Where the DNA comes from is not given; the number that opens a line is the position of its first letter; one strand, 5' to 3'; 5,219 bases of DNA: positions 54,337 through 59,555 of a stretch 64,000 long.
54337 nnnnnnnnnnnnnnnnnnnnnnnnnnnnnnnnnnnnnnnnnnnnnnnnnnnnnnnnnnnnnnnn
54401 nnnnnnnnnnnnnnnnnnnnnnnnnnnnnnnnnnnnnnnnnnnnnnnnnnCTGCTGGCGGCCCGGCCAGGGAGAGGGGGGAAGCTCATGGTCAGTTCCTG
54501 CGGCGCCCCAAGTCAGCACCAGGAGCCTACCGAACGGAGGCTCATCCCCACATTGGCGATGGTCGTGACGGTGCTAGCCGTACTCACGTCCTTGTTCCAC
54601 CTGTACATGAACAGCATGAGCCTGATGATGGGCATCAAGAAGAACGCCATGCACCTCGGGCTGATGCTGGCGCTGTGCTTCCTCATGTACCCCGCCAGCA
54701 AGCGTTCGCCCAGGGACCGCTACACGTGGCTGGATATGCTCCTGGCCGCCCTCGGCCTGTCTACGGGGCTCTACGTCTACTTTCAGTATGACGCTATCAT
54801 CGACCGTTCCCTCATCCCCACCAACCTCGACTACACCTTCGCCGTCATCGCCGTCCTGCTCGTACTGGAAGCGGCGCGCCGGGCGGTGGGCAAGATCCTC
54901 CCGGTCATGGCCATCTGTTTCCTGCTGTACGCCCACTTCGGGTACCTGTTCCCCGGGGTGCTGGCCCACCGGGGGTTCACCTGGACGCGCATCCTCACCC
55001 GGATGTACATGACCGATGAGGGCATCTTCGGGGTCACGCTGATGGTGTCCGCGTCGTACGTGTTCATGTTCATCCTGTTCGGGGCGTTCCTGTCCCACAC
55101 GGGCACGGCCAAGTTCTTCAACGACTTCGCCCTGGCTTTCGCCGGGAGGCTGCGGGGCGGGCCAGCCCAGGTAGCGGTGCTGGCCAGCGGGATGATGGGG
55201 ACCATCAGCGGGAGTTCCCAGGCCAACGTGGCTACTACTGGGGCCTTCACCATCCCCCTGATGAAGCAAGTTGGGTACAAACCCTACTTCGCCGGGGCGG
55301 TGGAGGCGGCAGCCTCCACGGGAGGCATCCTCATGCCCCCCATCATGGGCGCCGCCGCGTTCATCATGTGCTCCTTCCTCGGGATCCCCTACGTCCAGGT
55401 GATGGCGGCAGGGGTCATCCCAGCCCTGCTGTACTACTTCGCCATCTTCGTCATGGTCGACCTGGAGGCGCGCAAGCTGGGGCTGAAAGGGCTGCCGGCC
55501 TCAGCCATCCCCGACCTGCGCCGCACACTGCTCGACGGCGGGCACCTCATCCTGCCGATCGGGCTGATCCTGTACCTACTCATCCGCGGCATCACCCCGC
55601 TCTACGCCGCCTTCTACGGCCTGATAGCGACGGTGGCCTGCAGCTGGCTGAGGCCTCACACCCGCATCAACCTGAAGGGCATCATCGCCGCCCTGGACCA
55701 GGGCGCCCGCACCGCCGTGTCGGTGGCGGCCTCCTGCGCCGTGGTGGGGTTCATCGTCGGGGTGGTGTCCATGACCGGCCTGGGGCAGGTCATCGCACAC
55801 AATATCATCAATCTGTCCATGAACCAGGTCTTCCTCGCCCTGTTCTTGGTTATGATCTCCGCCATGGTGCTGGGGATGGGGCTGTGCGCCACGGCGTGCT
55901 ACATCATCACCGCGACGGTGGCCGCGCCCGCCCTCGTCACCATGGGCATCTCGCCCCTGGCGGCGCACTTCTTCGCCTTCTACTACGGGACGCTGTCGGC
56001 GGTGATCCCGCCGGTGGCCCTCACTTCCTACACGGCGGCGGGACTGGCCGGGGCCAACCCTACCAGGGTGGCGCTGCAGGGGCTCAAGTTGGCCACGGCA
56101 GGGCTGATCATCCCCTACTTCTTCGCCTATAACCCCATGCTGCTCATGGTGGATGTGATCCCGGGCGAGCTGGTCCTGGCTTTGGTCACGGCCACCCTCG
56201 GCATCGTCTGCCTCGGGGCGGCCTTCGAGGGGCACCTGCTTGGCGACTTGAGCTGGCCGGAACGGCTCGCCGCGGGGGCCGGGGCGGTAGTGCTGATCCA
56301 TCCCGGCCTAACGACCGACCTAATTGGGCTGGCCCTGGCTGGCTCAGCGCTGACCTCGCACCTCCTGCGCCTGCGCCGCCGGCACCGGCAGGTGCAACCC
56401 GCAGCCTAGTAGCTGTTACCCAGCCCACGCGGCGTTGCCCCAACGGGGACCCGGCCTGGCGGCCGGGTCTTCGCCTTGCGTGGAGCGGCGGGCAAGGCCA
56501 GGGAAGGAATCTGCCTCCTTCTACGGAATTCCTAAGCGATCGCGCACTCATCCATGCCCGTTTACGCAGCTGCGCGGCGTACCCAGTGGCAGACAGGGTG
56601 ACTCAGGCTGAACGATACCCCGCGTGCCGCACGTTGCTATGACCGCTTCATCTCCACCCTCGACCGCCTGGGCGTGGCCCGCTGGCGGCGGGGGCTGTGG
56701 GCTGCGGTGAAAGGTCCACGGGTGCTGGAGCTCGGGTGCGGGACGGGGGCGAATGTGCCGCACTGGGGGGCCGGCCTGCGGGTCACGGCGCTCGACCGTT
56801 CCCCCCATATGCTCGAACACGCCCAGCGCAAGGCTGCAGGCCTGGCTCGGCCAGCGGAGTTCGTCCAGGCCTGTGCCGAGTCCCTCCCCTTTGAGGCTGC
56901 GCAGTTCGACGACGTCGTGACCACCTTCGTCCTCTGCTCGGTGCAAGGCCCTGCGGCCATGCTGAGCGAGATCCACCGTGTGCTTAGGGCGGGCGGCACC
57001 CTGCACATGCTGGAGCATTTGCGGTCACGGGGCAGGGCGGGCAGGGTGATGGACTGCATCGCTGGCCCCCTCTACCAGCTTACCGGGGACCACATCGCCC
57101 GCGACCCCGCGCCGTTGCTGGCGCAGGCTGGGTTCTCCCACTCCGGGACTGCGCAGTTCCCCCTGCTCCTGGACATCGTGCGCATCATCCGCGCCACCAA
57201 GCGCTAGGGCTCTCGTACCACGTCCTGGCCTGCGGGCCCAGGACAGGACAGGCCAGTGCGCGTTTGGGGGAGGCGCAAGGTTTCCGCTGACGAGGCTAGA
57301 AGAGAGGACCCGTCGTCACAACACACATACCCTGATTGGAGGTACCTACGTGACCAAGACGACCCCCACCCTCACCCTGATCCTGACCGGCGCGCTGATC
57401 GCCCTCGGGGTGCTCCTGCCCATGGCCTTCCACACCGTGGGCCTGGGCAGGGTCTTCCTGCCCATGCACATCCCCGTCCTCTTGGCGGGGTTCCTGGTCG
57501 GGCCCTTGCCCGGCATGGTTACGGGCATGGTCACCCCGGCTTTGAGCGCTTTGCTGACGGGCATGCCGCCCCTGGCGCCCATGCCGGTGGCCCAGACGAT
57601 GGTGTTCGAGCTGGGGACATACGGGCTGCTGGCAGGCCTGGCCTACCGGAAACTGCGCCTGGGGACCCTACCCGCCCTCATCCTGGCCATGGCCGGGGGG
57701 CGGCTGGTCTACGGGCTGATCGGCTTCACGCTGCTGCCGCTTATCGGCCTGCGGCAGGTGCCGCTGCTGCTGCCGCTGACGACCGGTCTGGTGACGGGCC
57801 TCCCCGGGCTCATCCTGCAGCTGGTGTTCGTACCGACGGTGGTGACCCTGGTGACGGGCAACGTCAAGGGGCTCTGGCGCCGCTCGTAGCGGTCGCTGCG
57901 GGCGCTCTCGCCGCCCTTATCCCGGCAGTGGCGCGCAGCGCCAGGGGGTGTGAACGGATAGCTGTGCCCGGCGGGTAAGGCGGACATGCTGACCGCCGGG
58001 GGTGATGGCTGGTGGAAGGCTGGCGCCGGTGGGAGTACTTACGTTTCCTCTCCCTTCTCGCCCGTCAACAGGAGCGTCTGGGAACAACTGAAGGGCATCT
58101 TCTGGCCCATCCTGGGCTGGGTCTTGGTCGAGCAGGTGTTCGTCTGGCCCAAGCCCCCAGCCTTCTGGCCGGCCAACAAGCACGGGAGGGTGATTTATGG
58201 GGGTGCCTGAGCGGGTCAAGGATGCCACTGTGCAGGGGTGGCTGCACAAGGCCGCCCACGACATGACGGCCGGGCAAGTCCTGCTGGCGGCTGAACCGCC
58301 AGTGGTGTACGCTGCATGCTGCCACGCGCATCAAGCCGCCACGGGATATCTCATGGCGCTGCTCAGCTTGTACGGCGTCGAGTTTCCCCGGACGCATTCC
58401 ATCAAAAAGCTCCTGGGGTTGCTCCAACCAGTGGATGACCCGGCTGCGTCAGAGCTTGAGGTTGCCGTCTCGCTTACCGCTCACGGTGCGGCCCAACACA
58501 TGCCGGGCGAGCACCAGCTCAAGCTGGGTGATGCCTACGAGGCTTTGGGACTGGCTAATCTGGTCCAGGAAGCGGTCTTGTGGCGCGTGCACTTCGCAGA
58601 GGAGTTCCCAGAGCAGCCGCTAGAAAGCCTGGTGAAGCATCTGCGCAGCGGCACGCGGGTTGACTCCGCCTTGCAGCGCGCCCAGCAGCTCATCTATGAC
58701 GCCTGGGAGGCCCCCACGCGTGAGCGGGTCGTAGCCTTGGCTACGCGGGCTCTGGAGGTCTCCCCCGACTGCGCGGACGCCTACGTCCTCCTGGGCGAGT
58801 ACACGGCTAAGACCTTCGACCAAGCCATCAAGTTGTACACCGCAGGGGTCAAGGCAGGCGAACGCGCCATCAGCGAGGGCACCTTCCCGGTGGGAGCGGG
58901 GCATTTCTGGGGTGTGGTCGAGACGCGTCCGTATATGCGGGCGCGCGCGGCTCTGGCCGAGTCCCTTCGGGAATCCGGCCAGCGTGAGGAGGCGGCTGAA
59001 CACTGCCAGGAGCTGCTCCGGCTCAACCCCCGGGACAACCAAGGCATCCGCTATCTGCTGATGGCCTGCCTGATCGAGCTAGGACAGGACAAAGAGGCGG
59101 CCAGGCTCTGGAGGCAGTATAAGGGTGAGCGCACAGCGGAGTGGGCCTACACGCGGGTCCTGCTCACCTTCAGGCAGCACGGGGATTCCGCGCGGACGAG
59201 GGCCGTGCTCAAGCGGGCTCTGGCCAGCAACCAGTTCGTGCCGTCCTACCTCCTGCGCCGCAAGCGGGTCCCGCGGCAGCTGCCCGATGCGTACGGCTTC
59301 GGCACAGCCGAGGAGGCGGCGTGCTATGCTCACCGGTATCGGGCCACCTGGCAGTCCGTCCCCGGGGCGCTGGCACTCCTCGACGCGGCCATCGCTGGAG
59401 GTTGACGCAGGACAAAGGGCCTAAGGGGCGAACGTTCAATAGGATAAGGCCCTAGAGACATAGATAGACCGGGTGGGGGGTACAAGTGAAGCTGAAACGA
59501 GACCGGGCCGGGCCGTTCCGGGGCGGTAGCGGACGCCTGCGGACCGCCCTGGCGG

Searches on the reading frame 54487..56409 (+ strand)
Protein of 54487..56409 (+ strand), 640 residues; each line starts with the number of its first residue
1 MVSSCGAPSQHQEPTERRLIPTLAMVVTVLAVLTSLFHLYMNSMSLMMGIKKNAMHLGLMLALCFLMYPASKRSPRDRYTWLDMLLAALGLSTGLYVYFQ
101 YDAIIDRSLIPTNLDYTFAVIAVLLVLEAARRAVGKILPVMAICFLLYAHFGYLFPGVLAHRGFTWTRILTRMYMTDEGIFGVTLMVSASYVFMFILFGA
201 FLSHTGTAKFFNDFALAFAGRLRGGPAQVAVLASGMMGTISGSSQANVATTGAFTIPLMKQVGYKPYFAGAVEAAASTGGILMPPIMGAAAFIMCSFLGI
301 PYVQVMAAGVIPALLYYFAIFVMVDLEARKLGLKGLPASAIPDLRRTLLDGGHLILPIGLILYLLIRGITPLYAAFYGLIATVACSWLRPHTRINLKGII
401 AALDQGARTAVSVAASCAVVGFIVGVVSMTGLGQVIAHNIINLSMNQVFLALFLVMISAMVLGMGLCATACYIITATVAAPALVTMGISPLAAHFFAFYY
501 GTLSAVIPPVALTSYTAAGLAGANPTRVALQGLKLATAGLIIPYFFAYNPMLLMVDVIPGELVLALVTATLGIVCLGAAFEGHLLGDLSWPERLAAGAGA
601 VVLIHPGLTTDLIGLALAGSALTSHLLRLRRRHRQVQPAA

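Call 80: search_protein_families(library=pfam, proteins=[window:54487-56409:+], max_evalue=0.00001)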
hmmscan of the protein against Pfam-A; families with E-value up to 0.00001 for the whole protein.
window:54487-56409:+ (640 aa): 1 family
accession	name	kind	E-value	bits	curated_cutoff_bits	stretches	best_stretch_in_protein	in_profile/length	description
PF06808.19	DctM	-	1.2e-91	308.1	23.8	1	122-559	2-411/413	Tripartite ATP-independent periplasmic transporter, DctM component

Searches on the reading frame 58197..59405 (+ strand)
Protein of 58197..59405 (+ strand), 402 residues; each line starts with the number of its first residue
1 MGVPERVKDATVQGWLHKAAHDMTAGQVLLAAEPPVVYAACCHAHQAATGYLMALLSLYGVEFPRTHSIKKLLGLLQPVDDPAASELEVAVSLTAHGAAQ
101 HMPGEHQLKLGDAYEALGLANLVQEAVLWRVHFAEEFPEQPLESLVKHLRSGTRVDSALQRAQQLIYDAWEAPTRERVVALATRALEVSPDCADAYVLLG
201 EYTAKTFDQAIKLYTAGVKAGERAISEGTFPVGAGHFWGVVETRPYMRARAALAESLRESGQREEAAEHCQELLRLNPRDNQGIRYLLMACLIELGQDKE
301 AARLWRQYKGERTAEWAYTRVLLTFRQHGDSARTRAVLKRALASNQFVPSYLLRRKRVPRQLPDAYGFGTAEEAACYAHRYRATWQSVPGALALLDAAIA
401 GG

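Call 80: search_protein_families(library=pfam, proteins=[window:58197-59405:+], max_evalue=0.00001)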
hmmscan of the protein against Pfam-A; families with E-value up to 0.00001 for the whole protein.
window:58197-59405:+ (402 aa): 3 families
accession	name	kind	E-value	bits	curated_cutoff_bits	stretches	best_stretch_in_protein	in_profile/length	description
PF05168.19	HEPN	-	4.2e-12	46.7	22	1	13-126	2-113/117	HEPN domain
PF04184.18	ST7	-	1.4e-11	44.1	24.3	1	159-397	162-421/533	ST7 protein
PF14559.12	TPR_19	-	2.1e-06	28.4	25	1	257-304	1-47/68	Tetratricopeptide repeat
